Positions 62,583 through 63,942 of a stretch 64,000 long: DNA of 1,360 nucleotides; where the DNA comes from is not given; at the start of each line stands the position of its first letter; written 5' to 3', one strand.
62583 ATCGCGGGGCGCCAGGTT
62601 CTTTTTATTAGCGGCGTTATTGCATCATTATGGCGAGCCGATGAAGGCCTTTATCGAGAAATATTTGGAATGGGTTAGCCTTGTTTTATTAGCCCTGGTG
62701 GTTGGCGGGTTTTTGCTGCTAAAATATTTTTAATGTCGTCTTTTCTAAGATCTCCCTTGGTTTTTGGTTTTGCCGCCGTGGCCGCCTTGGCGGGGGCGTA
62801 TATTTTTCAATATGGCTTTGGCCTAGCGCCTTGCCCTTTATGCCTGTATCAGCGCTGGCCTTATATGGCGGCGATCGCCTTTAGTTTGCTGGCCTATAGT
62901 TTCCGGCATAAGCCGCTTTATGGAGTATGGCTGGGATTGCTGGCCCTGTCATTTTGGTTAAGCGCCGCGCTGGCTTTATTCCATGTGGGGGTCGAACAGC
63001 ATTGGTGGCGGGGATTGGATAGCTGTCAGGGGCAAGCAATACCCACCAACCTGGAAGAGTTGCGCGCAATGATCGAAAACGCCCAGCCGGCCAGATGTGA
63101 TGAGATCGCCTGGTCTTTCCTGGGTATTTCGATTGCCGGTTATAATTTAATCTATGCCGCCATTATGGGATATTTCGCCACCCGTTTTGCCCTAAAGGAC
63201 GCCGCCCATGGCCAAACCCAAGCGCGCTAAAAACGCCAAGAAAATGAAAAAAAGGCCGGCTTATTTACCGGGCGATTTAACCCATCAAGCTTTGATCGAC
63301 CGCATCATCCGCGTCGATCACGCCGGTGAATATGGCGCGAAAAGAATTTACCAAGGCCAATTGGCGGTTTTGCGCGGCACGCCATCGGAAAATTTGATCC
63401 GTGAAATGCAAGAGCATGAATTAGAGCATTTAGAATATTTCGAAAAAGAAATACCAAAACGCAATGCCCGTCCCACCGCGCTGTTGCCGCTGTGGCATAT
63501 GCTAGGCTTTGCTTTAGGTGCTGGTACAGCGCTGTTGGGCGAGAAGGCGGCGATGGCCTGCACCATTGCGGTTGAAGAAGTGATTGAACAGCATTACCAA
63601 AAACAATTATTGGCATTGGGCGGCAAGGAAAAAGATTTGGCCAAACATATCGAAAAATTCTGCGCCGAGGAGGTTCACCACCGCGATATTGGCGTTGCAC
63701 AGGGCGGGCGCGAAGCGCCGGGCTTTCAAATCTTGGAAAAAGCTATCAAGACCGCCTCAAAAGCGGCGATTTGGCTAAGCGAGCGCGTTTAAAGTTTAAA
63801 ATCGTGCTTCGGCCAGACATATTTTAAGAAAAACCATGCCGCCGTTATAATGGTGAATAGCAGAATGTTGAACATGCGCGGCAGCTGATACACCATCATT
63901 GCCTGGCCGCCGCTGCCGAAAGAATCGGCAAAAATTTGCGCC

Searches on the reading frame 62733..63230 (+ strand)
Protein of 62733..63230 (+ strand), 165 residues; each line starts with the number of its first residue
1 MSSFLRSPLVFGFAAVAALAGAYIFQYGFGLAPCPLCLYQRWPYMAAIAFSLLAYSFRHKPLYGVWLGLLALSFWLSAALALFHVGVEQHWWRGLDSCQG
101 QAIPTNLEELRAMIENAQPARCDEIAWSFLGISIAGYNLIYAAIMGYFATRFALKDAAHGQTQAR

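Call 55: search_protein_families(library=pfam, proteins=[window:62733-63230:+], max_evalue=0.001)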
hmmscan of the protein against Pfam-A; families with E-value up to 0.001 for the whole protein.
window:62733-63230:+ (165 aa): 1 family
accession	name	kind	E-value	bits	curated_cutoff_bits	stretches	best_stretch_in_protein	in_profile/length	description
PF02600.21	DsbB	-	3.4e-35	122.1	22.1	1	9-149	6-145/148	Disulfide bond formation protein DsbB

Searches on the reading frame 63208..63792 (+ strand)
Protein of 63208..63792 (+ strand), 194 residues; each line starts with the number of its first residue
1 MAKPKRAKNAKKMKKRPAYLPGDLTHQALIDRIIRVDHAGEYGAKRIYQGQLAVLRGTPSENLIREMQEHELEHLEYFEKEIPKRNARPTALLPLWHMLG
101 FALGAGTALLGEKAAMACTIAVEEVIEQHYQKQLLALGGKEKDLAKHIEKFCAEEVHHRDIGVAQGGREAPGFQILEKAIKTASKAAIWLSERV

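Call 55: search_protein_families(library=pfam, proteins=[window:63208-63792:+], max_evalue=0.001)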
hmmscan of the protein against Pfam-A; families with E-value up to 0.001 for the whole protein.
window:63208-63792:+ (194 aa): 2 families
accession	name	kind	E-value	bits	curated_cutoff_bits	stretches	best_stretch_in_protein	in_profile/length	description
PF03232.19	COQ7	-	1.4e-61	207.5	23.5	1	29-191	2-169/169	Ubiquinone biosynthesis protein COQ7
PF02915.23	Rubrerythrin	-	6.9e-05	23.7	22.8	1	39-160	8-131/137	Rubrerythrin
